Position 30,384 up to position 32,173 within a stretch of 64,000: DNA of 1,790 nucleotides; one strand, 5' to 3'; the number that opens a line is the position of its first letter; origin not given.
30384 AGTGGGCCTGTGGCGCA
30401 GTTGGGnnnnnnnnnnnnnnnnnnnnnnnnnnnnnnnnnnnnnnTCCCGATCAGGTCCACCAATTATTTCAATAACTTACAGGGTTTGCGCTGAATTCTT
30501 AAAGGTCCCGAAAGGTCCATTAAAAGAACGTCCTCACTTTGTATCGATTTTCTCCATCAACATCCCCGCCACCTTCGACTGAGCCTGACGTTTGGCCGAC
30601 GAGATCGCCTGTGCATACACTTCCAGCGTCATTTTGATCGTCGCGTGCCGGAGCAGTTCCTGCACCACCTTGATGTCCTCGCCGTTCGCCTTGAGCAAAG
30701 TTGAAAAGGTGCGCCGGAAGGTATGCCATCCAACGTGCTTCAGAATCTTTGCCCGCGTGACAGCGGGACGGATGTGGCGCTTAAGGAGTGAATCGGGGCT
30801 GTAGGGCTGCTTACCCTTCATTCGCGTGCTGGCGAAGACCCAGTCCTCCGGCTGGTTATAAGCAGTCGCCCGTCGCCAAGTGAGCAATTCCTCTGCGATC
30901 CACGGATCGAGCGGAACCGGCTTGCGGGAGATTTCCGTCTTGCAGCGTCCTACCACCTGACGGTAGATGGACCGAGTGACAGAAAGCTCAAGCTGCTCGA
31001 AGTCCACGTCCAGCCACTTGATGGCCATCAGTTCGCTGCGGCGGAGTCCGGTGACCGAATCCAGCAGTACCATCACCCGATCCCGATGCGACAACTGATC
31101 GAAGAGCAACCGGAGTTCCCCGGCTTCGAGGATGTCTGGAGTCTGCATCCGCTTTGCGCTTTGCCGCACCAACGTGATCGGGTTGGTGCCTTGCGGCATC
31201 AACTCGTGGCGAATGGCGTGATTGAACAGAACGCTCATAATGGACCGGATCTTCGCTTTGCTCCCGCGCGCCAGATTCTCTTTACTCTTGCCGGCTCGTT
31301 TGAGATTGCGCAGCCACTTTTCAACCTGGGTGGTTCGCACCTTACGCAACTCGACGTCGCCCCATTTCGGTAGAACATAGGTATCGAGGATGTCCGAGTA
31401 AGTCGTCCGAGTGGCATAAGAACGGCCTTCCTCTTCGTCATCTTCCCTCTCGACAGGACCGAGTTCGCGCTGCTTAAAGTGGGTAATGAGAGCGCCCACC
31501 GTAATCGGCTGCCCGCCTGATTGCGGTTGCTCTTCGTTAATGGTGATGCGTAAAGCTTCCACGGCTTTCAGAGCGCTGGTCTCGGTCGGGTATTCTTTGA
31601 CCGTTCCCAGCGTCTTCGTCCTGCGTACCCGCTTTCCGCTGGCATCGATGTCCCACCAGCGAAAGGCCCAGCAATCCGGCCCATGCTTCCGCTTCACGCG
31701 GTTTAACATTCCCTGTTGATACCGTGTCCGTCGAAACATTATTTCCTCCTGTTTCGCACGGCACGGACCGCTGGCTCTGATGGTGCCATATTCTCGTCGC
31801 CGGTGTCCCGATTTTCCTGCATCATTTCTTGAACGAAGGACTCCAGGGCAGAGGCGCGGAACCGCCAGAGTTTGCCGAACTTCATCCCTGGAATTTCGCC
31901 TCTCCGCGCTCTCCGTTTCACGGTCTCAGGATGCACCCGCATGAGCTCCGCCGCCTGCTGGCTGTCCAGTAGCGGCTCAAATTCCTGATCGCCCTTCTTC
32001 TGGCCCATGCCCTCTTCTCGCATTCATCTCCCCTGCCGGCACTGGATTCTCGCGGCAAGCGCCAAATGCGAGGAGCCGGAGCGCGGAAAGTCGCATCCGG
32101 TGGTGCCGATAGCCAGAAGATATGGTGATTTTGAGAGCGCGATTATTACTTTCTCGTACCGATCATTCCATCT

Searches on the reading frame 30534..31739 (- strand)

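Call 3: search_protein_families(library=pfam, proteins=[window:30534-31739:-], max_evalue=0.1)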
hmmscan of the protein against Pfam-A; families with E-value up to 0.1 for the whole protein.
window:30534-31739:- (401 aa): 4 families
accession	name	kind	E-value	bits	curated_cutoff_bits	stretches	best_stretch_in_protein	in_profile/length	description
PF00589.27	Phage_integrase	-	4e-22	79.2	27.1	1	214-378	18-168/172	Phage integrase family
PF14659.12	Phage_int_SAM_3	-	0.0023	18.6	22.6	1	107-145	18-56/58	Phage integrase, N-terminal SAM-like domain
PF22022.2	Phage_int_M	-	0.0037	17.9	27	1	102-180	12-84/96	Phage integrase central domain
PF02899.23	Phage_int_SAM_1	-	0.012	16.3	22.3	1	103-177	11-81/83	Phage integrase, N-terminal SAM-like domain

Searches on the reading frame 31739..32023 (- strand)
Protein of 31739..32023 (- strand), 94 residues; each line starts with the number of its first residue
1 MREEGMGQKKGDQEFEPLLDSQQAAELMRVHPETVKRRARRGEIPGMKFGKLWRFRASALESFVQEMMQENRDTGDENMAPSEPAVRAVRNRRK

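Call 3: search_protein_families(library=pfam, proteins=[window:31739-32023:-], max_evalue=0.1)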
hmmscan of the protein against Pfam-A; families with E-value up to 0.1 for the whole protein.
window:31739-32023:- (94 aa): 4 families
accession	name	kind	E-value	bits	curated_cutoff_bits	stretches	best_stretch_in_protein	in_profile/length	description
PF12728.13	HTH_17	-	5.9e-13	49.3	27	1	18-66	1-49/51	Helix-turn-helix domain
PF08281.18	Sigma70_r4_2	-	0.023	14.8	25.7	1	20-42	28-50/54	Sigma-70, region 4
PF13542.12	HTH_Tnp_ISL3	-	0.041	13.8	27.4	1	23-41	31-49/51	Helix-turn-helix domain of transposase family ISL3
PF13556.12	HTH_30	-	0.052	13.8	27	1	22-41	16-35/59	PucR C-terminal helix-turn-helix domain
